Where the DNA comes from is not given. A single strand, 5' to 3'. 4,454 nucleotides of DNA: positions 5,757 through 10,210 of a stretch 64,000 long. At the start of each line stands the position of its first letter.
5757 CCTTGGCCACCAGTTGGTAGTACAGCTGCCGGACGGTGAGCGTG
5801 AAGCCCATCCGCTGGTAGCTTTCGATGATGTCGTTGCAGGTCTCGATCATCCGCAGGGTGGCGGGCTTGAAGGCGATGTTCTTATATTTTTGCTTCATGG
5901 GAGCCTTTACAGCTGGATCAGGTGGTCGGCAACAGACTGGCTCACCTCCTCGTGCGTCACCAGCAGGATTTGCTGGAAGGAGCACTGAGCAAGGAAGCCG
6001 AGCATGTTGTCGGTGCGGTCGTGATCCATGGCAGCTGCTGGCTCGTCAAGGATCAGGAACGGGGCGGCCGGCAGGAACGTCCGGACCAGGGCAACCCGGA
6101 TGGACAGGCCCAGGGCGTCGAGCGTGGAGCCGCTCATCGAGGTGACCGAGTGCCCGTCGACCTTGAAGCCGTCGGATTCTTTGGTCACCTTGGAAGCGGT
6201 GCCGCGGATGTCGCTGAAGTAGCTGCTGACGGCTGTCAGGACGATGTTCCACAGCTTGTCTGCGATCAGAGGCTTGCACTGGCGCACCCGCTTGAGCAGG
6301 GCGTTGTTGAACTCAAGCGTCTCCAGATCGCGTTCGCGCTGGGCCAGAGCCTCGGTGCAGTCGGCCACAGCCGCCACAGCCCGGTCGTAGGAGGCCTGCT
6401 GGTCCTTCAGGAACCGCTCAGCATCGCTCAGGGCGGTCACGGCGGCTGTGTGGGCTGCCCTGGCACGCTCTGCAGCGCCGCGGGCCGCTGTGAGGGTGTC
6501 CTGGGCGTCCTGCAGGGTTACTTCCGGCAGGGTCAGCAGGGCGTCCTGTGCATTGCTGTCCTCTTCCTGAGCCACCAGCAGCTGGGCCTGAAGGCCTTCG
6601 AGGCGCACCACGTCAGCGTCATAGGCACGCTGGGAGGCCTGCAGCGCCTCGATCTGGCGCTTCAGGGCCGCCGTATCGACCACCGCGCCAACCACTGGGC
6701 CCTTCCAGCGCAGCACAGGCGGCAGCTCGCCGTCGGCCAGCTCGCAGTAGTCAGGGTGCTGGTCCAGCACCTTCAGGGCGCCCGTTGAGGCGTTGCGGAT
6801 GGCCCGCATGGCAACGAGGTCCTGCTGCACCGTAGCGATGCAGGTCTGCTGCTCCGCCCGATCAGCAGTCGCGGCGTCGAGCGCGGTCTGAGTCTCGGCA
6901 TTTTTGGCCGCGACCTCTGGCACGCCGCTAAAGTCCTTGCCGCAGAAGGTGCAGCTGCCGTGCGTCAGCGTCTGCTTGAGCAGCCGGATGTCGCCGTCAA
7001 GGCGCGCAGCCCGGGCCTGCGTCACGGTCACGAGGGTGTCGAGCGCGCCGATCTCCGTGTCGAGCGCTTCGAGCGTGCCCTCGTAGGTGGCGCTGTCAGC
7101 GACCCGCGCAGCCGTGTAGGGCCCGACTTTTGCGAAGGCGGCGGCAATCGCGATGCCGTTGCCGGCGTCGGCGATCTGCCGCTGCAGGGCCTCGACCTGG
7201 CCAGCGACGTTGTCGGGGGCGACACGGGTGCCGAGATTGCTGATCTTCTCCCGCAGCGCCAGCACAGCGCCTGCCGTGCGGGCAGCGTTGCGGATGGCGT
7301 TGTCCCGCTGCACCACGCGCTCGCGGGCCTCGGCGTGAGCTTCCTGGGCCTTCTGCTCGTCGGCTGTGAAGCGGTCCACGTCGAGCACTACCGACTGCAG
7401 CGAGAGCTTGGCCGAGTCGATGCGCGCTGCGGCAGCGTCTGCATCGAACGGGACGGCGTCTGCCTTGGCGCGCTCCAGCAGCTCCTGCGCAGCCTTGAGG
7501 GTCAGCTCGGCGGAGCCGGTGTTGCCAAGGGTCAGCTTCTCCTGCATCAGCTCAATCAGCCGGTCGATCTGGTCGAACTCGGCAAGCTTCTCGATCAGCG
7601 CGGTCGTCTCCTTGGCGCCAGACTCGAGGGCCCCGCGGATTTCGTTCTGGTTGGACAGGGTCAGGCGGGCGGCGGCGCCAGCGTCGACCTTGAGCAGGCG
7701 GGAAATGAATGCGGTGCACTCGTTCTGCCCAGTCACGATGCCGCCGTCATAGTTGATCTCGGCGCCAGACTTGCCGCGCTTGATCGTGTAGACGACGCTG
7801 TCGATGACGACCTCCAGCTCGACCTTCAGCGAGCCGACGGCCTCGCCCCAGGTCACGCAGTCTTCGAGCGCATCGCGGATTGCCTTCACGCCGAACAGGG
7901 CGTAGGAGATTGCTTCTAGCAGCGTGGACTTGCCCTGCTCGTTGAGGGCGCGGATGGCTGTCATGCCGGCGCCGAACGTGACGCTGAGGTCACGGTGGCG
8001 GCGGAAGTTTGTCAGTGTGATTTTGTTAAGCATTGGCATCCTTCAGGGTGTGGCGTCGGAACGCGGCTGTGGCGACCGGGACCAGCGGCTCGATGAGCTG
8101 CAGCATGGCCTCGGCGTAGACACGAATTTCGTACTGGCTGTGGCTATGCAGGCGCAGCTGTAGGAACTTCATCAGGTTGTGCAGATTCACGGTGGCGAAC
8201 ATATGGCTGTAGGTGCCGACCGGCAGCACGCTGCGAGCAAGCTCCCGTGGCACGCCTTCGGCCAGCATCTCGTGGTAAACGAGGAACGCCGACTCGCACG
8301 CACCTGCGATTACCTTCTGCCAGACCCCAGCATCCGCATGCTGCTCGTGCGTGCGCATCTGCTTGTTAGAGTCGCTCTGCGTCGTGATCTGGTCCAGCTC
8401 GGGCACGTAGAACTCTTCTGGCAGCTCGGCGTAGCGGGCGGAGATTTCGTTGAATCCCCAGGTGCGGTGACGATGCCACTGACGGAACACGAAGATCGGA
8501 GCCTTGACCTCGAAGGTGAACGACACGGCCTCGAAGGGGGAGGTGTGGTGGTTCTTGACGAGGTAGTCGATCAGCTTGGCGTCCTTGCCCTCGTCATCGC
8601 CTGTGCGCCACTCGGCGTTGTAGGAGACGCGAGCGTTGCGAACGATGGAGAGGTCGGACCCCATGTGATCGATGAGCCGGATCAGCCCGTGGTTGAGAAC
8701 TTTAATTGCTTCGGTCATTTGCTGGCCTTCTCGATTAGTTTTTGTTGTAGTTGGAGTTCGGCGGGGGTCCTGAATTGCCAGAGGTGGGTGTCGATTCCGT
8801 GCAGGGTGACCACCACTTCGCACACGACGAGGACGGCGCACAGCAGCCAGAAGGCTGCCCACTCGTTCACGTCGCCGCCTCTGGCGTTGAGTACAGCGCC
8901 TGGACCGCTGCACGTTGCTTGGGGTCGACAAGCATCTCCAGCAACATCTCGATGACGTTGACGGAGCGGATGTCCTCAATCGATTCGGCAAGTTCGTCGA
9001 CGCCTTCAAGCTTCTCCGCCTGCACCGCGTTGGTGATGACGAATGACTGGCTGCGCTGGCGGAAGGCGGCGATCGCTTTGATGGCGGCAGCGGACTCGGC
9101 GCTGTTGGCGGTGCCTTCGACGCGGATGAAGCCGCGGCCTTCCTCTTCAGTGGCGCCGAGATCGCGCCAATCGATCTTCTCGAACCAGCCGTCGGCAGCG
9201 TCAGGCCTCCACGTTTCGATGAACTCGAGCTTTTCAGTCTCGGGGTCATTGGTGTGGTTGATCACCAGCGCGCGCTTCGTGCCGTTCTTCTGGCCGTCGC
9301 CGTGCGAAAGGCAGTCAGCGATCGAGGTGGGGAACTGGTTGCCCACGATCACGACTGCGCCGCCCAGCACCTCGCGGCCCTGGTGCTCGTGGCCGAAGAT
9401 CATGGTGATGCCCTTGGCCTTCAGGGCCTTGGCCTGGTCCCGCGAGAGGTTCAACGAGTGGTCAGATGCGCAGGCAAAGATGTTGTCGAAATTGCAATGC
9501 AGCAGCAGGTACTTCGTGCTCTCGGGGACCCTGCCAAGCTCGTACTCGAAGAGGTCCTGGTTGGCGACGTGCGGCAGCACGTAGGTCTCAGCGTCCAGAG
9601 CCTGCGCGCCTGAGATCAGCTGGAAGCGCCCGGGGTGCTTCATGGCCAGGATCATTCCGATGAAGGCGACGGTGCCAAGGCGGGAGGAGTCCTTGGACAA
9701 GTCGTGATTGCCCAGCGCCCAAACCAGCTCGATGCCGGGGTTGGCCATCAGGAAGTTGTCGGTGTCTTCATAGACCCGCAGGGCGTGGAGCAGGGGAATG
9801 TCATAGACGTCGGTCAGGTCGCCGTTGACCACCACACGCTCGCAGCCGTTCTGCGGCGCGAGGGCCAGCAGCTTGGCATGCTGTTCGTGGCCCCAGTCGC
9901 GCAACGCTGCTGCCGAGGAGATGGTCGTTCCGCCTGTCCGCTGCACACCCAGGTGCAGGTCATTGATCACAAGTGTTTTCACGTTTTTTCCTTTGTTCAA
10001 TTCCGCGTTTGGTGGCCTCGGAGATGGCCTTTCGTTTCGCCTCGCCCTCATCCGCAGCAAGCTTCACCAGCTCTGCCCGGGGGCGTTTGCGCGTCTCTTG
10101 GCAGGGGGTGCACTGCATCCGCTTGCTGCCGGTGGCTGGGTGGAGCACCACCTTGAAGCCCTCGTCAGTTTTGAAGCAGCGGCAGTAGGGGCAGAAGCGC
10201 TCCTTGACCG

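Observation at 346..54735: Genome-wide asymmetric 11-13 bp motif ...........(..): at least 27 exact copies, stoperator-like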

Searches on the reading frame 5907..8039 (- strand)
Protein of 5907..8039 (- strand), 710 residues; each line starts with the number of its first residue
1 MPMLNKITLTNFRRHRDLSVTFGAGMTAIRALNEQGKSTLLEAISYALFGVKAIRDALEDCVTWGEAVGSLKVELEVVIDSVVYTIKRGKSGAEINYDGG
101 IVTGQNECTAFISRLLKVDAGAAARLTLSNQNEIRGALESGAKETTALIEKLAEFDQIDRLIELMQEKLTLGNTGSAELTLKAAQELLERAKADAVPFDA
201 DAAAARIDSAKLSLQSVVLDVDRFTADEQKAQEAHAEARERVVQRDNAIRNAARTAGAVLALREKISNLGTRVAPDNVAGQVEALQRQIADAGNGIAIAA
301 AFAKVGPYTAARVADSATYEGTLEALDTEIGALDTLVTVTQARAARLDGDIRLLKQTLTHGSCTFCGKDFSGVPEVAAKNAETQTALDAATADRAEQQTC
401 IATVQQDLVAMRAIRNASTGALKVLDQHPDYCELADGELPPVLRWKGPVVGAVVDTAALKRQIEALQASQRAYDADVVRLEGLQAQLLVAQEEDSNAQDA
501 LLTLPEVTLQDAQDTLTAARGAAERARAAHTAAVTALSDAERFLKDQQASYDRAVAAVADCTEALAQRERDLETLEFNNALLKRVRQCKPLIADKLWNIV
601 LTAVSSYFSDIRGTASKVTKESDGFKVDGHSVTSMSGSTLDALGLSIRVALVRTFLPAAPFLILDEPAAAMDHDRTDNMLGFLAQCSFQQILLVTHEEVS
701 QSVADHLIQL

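Call 8: search_protein_families(library=pfam, proteins=[window:5907-8039:-])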
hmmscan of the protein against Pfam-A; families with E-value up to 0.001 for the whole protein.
window:5907-8039:- (710 aa): 5 families
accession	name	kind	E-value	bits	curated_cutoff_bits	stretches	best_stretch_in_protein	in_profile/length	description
PF13476.12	AAA_23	-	2e-14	55.1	27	1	6-166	1-177/201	AAA domain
PF02463.25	SMC_N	-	3.2e-11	43.5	40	1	3-709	1-210/220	RecF/RecN/SMC N terminal domain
PF13175.12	AAA_15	-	1e-05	25.8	32.1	1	3-123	1-92/374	AAA ATPase domain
PF13304.12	AAA_21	-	0.00012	22.6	27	0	651-696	251-298/304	AAA domain, putative AbiEii toxin, Type IV TA system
PF13514.12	AAA_27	-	0.00067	19.7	22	1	4-53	3-55/206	AAA domain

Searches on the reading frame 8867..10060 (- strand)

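Call 36: search_protein_families(library=phrogs, proteins=[window:8867-10060:-], max_evalue=0.001)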
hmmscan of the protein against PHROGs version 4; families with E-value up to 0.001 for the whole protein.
window:8867-10060:- (397 aa): 1 family
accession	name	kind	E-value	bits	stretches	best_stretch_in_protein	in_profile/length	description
phrog_100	-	DNA, RNA and nucleotide metabolism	3.2e-09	36.8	1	22-374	24-348/989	SbcD-like subunit of palindrome specific endonuclease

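Call 37: search_protein_families(library=pfam, proteins=[window:8867-10060:-], max_evalue=0.01)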
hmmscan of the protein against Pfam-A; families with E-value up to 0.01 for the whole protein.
window:8867-10060:- (397 aa): 1 family
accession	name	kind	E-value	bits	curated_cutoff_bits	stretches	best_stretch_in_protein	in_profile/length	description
PF00149.33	Metallophos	-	1.2e-07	32.8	21.5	1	28-227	2-190/191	Calcineurin-like phosphoesterase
